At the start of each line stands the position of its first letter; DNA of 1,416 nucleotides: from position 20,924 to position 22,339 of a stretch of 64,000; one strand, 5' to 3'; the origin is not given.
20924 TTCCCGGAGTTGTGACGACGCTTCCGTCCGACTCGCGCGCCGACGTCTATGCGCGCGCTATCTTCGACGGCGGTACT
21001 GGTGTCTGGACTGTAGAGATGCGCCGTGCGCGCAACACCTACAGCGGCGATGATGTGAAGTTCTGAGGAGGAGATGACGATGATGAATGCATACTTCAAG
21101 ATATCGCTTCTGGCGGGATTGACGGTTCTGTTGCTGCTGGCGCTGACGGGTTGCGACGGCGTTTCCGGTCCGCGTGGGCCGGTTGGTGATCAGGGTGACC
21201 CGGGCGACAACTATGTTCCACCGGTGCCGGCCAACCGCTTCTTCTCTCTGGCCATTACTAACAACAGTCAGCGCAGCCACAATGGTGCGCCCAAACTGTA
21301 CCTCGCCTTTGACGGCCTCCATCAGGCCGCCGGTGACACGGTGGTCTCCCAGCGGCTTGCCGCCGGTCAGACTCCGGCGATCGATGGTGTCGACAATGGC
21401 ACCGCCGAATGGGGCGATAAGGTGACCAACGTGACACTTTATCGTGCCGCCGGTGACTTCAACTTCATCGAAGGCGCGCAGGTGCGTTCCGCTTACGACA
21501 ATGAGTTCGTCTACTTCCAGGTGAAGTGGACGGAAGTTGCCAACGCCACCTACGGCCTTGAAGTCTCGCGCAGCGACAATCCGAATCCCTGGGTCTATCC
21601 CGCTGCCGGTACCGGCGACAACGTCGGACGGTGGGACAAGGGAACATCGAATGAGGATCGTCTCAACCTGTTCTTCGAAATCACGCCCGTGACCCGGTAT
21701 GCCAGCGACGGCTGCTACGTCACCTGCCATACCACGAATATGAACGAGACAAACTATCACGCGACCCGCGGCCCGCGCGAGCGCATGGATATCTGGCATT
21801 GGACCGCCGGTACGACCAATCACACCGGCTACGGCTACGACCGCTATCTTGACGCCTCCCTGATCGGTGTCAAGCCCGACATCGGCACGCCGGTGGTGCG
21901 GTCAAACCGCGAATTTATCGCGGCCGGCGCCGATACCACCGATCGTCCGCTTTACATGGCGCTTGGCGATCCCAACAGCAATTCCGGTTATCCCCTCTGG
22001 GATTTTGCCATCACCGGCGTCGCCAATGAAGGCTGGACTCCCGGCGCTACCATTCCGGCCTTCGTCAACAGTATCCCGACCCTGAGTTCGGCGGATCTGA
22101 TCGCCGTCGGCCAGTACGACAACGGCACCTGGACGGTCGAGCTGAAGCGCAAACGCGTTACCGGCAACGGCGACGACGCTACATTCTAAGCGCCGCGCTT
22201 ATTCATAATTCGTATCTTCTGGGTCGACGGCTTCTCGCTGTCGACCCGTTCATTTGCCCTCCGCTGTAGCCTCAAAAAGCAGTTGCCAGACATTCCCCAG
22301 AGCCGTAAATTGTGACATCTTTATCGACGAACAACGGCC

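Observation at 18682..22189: Tandem triplet of lipoproteins, each with a short collagen-like Gly-X-Y stalk and a DOMON/EB_dh-like domain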

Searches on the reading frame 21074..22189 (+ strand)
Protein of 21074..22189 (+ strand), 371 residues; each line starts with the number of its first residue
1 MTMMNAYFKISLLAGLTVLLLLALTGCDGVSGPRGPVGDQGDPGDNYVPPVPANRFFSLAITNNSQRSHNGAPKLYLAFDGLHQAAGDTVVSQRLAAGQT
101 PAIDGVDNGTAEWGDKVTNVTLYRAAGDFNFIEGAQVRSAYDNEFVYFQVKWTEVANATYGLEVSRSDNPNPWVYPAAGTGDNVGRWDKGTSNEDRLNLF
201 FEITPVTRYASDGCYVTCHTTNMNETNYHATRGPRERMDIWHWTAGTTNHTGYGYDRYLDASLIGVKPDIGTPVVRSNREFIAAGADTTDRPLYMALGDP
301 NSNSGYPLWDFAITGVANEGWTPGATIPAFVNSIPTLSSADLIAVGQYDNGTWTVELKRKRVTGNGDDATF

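Call 3: search_protein_families(library=pfam, proteins=[window:21074-22189:+], max_evalue=1)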
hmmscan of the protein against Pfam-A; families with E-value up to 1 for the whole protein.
window:21074-22189:+ (371 aa): 2 families
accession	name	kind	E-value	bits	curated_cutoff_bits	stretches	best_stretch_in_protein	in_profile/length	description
PF09459.16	EB_dh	-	1.7e-20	74.6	33.3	1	135-371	32-211/236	Ethylbenzene dehydrogenase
PF01391.23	Collagen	-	0.057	13.6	27.2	1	27-44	5-22/60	Collagen triple helix repeat (20 copies)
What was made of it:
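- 21074..22189 (+): Gene C: lipoprotein, 6 Gly-X-Y triplets, EB_dh head with CX3CH (371 aa). Pfam EB_dh 74.6 bits (call 3).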

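Call 4: search_protein_families(library=ncbifam, proteins=[window:21074-22189:+], max_evalue=1)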
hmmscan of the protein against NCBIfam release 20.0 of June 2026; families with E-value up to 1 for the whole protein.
window:21074-22189:+ (371 aa): 0 families

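Call 6: search_solved_structures(query=window:21074-22189:+, max_evalue=10, show_alignments=3)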
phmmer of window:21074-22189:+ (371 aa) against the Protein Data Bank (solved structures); distinct sequences matched with E-value up to 10: 1.
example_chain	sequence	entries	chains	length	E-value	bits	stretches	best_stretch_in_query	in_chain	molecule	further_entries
8yv3_A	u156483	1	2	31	4.8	9.4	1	26-46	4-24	Collagen alpha-1(I) chain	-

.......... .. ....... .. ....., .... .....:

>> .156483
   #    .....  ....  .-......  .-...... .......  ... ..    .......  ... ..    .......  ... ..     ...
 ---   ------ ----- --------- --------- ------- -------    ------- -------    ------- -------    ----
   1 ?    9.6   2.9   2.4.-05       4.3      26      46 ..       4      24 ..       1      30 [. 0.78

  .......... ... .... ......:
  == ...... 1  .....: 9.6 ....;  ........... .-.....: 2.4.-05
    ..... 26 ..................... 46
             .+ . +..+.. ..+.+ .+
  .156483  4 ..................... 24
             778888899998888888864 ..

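Call 18: search_solved_structures(query=A2, max_evalue=10, show_alignments=4)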
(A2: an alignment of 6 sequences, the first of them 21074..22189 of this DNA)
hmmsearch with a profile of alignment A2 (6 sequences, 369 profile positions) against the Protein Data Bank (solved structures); distinct sequences matched with E-value up to 10: 1.
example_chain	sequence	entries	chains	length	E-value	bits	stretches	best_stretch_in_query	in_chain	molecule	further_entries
7b04_C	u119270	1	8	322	0.017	17.4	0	129-173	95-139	Nitrite oxidoreductase subunit C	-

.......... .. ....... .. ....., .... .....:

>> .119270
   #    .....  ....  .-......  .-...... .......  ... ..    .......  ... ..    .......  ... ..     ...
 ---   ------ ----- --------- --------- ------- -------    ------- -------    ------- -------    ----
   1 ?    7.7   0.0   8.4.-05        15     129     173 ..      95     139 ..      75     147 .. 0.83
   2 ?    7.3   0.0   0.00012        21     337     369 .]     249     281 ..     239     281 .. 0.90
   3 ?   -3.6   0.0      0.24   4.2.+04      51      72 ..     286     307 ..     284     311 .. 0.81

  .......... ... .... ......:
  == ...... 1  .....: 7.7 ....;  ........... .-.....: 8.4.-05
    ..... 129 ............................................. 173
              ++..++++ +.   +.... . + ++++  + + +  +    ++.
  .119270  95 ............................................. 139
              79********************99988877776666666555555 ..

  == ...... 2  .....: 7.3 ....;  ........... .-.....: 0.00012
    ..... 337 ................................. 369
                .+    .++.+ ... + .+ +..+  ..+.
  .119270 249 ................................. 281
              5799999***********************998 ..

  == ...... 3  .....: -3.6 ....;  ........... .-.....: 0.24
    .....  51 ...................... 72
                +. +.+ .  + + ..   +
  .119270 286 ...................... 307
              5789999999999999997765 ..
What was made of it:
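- Tried and rejected: These gave only a collagen peptide, or NxrC at E=0.017 (calls 6, 18).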

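Call 21: find_homologous_proteins(query=A3, max_evalue=0.001)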
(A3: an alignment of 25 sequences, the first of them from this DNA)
Query A3 (25 sequences) (325 aa, profile of the alignment): 66 proteins with E <= 0.001 among 8000 candidates.
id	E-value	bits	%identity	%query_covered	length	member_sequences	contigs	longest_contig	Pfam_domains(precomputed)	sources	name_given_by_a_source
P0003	7.0e-121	421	69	98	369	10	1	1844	PF09459.17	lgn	-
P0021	7.8e-118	411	67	100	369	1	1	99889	PF09459.17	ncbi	-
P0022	2.2e-116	406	70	100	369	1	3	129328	PF09459.17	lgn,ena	-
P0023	2.9e-116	406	68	100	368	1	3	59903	PF09459.17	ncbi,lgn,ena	ncbi:MAG: ethylbenzene dehydrogenase-related protein [Candidatus Zixiibacteriota bacterium]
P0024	3.9e-115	402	66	100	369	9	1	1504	PF09459.17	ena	-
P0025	2.5e-113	396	67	100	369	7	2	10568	PF09459.17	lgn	-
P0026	5.8e-112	392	100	100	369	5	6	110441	PF09459.17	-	-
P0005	8.0e-112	391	32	99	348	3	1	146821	PF09459.17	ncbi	-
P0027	1.9e-111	390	73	100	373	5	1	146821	PF09459.17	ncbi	-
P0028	5.3e-107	375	63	100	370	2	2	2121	PF09459.17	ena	-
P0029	1.3e-106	374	35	100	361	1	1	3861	PF09459.17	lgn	-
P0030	2.9e-106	373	36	100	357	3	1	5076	PF09459.17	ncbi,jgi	jgi:hypothetical protein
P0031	5.5e-106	372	64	100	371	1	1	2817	PF09459.17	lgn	-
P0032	2.4e-105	370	36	100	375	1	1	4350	PF09459.17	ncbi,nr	ncbi:MAG: hypothetical protein E4G91_05155 [Candidatus Zixiibacteriota bacterium]|nr:MAG: hypothetic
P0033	6.3e-104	365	36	100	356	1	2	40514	PF09459.17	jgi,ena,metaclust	metaclust:\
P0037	1.3e-99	351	60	99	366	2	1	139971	PF09459.17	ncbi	-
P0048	1.7e-87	311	46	100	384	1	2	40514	PF09459.17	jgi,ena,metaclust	metaclust:\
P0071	1.2e-79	286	42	100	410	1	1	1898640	PF09459.17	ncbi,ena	-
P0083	5.2e-7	47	25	72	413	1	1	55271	PF09459.17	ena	-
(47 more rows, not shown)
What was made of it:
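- Tried and rejected: A repeat with the stalk trimmed off returned 66 (call 21).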

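Call 35: predict_structure(alignment_id=A4)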
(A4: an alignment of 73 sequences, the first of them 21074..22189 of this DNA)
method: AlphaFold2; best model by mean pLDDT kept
length: 371 residues; sequences in the alignment: 73
mean_pLDDT: 92.1   pTM: 0.84
mean pLDDT of the five models: 92.1, 92.0, 91.6, 91.1, 91.0
residues with pLDDT >= 90: 283; 70-90: 72; 50-70: 15; < 50: 1
segments of 3 or more residues with pLDDT < 50: none
pLDDT, mean of each block of 10 residues (from residue 1): 76 95 73 78 83 97 92 97 97 94 97 96 90 98 97 95 94 88 84 96 96 90 79 96 97 97 94 97 91 91 86 93 94 97 98 98 95 95
secondary structure, 60 per line:
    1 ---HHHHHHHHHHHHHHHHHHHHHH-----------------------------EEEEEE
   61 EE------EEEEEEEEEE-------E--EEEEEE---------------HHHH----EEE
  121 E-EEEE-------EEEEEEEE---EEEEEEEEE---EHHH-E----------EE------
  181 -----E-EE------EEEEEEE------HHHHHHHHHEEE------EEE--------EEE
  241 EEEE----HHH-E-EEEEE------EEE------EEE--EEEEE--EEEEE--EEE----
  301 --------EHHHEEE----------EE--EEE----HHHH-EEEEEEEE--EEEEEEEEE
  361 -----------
elements in order: H4-25 E55-62 E69-78 E89-94 H110-113 E118-121 E123-126 E134-141 E145-153 E196-202 H209-217 E218-220 E227-229 E238-244 E255-259 E266-268 E275-277 E280-284 E287-291 E294-296 E313-315 E330-332 H337-340 E342-349 E352-360
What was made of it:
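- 21074..22189 (+): AF2 pLDDT 92.1, pTM 0.84 (call 35).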

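Call 37: search_protein_representatives(alignment_id=A4)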
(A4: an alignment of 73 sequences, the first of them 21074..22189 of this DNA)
Query: 73 sequences, 366 profile positions. Proteins with E-value up to 0.001 (for the whole library): 1521; up to 1e-10: 935; up to 1e-30: 187. The best 150 are listed.
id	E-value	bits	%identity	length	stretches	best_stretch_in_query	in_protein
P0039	7.7e-146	502.0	-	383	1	2-366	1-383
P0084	2.0e-135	467.7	-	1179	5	51-360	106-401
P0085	1.5e-123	428.6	-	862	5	51-360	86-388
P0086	2.0e-107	375.6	-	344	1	2-366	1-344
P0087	2.0e-105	369.0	-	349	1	1-366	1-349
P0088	8.8e-102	357.1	-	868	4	32-293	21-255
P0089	1.2e-100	353.4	-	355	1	1-366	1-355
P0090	2.0e-97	342.7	-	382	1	3-366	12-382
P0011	2.3e-97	342.5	-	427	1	2-366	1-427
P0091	2.7e-97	342.3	-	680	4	52-359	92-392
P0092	2.1e-94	332.8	-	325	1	14-366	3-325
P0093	1.8e-92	326.5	-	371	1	1-366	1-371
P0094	1.2e-91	323.7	-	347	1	1-366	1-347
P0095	6.7e-89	314.7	-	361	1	1-366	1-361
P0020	3.3e-88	312.4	-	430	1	7-366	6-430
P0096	5.0e-87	308.5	-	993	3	135-363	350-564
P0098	5.8e-85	301.7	-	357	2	22-366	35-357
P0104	9.5e-79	281.3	-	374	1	3-366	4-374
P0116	8.5e-60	218.9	-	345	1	8-366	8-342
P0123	8.3e-56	205.8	-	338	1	45-366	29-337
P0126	2.8e-50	187.6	-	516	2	22-366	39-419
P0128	1.3e-48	182.2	-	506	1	41-366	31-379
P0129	4.4e-48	180.4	-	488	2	26-366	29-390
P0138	1.3e-43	165.7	-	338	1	45-366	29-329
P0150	1.5e-41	158.9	-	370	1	53-366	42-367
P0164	4.5e-39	150.7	-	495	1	16-366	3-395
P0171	1.7e-37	145.5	-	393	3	42-301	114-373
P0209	8.0e-34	133.5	-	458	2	91-366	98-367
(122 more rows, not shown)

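Call 39: fold_search(model_id=the predicted structure, library=pdb)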
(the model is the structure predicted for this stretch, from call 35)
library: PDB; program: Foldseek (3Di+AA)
matches with E <= 10: 293; with E <= 0.001: 3
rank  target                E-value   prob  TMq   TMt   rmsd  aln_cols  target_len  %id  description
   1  7b04_C                1.3e-05  1.00  0.34  0.42  12.5       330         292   13  Structure of Nitrite oxidoreductase (Nxr) from the anammox bacterium Kuenenia stuttgartiensis. (released 2021-07-14)
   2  7b04_O                1.6e-04  1.00  0.30  0.37  12.9       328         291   13  Structure of Nitrite oxidoreductase (Nxr) from the anammox bacterium Kuenenia stuttgartiensis. (released 2021-07-14)
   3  2ivf_C                1.8e-04  1.00  0.30  0.50   8.5       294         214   11  Ethylbenzene dehydrogenase from Aromatoleum aromaticum (released 2006-09-14)
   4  7m8j_A                2.7e-02  0.06  0.09  0.12  21.3       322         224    9  SARS-CoV-2 S-NTD + Fab CM25 (released 2021-05-19)
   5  9d8i_B                5.4e-02  0.06  0.10  0.05  19.7       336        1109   10  JN.1 SARS-COV-2 Spike 1-up conformation (released 2025-10-29)
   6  1i82_A                1.7e-01  0.66  0.21  0.39  13.2       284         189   11  FAMILY 9 CARBOHYDRATE-BINDING MODULE FROM THERMOTOGA MARITIMA XYLANASE 10A WITH CELLOBIOSE (released 2001-06-13)
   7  3nre_A                1.9e-01  0.07  0.14  0.17  17.3       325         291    6  Crystal structure of a Putative aldose 1-epimerase (b2544) from ESCHERICHIA COLI K12 at 1.59 A resolution (released 2010-09-15)
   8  4wrn_A                1.9e-01  0.02  0.07  0.05  19.0       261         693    4  Crystal structure of the polymerization region of human uromodulin/Tamm-Horsfall protein (released 2016-01-27)
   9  8pn3_B                2.4e-01  0.03  0.11  0.12  22.8       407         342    8  Crystal structure of the HC7-Glu200Ala mutant complexed to a tetraglycopeptide. (released 2024-03-06)
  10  7e8f_A                2.9e-01  0.02  0.08  0.10  21.2       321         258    8  SARS-CoV-2 NTD in complex with N9 Fab (released 2021-06-09)
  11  7a29_C                3.3e-01  0.02  0.09  0.05  19.7       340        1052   10  Cryo-EM structure of the SARS-CoV-2 spike protein bound to neutralizing sybodies (Sb23) 2-up conformation (released 2020-10-21)
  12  7v23_B                3.5e-01  0.01  0.07  0.04  21.7       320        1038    8  CryoEM structure of del68-76/del679-688 prefusion-stabilized spike in complex with the Fab of N12-9 (released 2022-08-10)
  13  9au2_C                4.1e-01  0.01  0.07  0.04  22.2       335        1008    8  VIR-7229 Fab fragment bound the BA.2.86 spike trimer (global refinement) (released 2024-10-16)
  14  7uwv_A                4.5e-01  0.07  0.16  0.12  21.2       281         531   11  CBM74 from Ruminococcus bromii Sas6 with maltodecaose (released 2023-06-14)
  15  7o1q_A                4.5e-01  0.03  0.10  0.12  22.2       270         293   11  Amyloid beta oligomer displayed on the alpha hemolysin scaffold (released 2021-04-14)
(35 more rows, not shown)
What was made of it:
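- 21074..22189 (+): Foldseek 7b04_C 1.3e-5 and 2ivf_C 1.8e-4 (call 39).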

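Call 45: search_solved_structures(query=A5, max_evalue=10, show_alignments=4)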
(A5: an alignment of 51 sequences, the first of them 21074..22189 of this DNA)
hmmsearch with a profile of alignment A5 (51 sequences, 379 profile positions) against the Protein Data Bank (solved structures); distinct sequences matched with E-value up to 10: 7.
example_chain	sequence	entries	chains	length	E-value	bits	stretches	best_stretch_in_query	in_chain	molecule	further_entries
7b04_C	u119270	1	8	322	9e-20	74.4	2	302-361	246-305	Nitrite oxidoreductase subunit C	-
1i82_A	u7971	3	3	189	2.2e-06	30.3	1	79-158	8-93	ENDO-1,4-BETA-XYLANASE A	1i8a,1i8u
2ivf_C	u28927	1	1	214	8.3e-06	28.4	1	299-332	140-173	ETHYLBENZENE DEHYDROGENASE GAMMA-SUBUNIT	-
7nwn_AAA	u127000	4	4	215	0.011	18.2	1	80-147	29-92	Beta-xylanase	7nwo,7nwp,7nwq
8uck_e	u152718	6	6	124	0.29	13.4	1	131-165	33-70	Cytochrome c oxidase subunit 5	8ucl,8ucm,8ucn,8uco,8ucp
8ucj_e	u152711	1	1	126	0.3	13.4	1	131-165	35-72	Cytochrome c oxidase subunit 5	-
6xxd_A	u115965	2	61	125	0.77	12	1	10-97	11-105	PilA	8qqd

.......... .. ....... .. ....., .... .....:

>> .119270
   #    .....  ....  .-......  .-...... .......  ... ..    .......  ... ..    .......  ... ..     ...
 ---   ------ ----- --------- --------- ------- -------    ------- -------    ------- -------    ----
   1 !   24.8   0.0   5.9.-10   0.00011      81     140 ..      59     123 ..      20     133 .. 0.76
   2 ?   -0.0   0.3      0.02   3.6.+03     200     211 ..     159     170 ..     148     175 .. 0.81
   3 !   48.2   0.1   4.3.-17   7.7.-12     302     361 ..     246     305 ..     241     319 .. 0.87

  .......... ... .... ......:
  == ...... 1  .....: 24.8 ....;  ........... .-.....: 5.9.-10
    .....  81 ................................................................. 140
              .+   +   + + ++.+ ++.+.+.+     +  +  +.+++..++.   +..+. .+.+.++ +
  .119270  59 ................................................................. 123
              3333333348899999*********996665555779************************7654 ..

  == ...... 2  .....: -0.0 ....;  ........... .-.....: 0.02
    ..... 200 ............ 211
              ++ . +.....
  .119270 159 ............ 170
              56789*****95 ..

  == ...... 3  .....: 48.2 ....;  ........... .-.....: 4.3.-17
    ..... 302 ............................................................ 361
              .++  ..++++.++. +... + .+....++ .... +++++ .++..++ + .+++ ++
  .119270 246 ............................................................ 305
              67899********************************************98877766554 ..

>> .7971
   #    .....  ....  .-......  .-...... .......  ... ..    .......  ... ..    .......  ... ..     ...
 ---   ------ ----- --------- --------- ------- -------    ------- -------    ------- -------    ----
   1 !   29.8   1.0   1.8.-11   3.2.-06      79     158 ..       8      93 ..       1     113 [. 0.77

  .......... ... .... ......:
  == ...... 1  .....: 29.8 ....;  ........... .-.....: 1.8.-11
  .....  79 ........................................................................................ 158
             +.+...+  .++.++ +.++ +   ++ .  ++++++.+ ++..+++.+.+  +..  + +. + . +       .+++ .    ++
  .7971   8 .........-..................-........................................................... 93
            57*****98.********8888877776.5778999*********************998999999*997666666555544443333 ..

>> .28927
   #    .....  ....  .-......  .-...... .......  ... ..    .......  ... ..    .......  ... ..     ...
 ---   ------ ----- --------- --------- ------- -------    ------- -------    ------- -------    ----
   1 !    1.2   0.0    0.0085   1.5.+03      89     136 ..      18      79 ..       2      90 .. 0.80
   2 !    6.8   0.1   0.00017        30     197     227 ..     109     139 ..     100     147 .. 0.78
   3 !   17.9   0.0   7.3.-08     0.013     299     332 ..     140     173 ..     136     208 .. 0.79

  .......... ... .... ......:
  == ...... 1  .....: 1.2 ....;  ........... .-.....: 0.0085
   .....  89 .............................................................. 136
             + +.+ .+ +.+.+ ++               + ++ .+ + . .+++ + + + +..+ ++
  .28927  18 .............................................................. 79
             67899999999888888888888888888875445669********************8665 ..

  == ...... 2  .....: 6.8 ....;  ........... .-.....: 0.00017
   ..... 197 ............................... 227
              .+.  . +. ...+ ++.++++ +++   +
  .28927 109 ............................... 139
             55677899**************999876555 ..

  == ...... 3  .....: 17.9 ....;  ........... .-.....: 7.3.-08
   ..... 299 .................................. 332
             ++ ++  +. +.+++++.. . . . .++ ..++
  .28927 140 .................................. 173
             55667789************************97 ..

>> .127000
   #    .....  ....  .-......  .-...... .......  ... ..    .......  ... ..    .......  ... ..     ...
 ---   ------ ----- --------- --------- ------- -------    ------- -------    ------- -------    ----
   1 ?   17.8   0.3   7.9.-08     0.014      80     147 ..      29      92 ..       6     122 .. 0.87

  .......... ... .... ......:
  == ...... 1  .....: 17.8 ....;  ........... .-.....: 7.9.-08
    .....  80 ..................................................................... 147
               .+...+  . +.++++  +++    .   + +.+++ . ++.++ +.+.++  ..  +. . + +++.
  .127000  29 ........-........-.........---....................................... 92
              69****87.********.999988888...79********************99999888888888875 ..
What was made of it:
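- Closest known: Gamma subunits of type II DMSO-reductase-family enzymes. Same: Shared D/N-x-W-[HY]-W-K strand and W-T-V..R...TG..D end motif (call 45).
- Closest known: Gamma subunits of type II DMSO-reductase-family enzymes. Different: The strand carrying the Lys ligand is C-terminal in NxrC but N-terminal here (calls 18, 45).
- Tried and rejected: A 51-sequence profile was needed to reach NxrC at 9e-20 (call 45).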
